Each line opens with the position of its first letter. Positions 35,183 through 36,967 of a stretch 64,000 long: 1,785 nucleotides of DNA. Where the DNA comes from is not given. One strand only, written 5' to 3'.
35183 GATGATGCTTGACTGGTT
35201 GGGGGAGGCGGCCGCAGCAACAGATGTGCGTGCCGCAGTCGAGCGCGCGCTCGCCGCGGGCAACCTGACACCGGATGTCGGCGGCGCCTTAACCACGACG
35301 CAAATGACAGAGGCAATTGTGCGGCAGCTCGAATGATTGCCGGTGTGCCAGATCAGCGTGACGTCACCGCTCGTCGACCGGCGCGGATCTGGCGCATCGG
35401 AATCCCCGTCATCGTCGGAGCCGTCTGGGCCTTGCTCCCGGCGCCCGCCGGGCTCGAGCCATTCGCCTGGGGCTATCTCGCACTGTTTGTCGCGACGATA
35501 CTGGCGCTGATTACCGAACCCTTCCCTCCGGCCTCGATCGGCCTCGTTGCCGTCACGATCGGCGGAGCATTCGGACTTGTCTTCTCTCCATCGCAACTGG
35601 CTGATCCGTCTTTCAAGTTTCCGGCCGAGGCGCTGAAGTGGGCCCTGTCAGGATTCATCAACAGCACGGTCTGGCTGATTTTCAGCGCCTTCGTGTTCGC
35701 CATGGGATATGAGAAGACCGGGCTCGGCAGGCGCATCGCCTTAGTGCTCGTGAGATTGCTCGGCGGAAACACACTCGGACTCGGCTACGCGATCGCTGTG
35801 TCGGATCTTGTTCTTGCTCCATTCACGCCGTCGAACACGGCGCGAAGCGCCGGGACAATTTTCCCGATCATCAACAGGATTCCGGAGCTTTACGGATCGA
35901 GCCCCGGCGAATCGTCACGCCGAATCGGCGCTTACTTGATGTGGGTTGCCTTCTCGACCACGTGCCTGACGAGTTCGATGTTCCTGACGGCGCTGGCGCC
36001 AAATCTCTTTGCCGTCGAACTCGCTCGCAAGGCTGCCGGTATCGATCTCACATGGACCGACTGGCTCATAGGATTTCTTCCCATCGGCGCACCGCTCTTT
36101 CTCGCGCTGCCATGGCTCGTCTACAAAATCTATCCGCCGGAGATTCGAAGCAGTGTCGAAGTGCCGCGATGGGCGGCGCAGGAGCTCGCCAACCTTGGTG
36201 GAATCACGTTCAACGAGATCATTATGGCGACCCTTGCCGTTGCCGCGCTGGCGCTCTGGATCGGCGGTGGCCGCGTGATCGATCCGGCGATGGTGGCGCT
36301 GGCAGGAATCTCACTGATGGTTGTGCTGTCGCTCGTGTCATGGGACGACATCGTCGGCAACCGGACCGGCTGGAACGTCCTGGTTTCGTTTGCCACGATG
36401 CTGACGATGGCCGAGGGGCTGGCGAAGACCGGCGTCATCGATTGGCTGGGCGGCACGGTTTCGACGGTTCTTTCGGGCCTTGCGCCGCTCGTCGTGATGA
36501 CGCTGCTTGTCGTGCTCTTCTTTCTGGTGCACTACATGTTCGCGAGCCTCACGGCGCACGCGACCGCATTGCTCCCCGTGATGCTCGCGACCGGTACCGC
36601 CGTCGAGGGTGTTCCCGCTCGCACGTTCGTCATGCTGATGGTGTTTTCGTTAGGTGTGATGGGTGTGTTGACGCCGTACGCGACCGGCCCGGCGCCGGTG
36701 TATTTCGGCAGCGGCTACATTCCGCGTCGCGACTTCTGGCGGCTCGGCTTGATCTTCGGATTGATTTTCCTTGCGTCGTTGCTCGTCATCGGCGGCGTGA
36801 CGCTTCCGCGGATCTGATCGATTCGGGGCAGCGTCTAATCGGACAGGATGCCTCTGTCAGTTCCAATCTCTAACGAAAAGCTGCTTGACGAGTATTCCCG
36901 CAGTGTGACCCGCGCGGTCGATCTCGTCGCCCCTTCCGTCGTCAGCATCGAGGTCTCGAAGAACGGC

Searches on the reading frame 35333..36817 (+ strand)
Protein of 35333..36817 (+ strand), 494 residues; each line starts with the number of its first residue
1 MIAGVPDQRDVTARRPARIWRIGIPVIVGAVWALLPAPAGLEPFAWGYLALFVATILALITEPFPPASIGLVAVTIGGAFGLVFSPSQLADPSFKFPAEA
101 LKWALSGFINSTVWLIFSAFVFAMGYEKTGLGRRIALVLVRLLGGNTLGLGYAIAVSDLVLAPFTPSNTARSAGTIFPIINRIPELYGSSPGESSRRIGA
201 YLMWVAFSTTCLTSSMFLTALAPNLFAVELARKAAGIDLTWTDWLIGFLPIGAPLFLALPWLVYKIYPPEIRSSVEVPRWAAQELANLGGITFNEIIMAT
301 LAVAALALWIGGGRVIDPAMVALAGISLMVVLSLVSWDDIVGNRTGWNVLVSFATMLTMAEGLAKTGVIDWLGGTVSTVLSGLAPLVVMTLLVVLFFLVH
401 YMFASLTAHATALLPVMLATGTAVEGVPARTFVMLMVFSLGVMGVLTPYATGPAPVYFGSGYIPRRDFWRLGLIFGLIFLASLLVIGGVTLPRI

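Call 23: search_protein_families(library=pfam, proteins=[window:35333-36817:+], max_evalue=0.001)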
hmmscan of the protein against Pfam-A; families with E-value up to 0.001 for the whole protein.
window:35333-36817:+ (494 aa): 2 families
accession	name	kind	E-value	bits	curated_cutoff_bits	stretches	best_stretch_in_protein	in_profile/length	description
PF00939.25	Na_sulph_symp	-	8.2e-150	500.3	27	1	18-488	3-463/472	Sodium:sulfate symporter transmembrane region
PF03600.22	CitMHS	-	3.8e-26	92.4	31.9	2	57-395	2-293/336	Citrate transporter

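Call 60: search_protein_families(library=ncbifam, proteins=[window:35333-36817:+], max_evalue=0.00001)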
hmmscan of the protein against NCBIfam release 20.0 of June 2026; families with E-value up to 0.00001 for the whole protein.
window:35333-36817:+ (494 aa): 1 family
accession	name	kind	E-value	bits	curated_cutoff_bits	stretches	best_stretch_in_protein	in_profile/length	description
TIGR00785.1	dass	subfamily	5.1e-138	460.5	198.6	1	36-487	1-440/444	DASS family sodium-coupled anion symporter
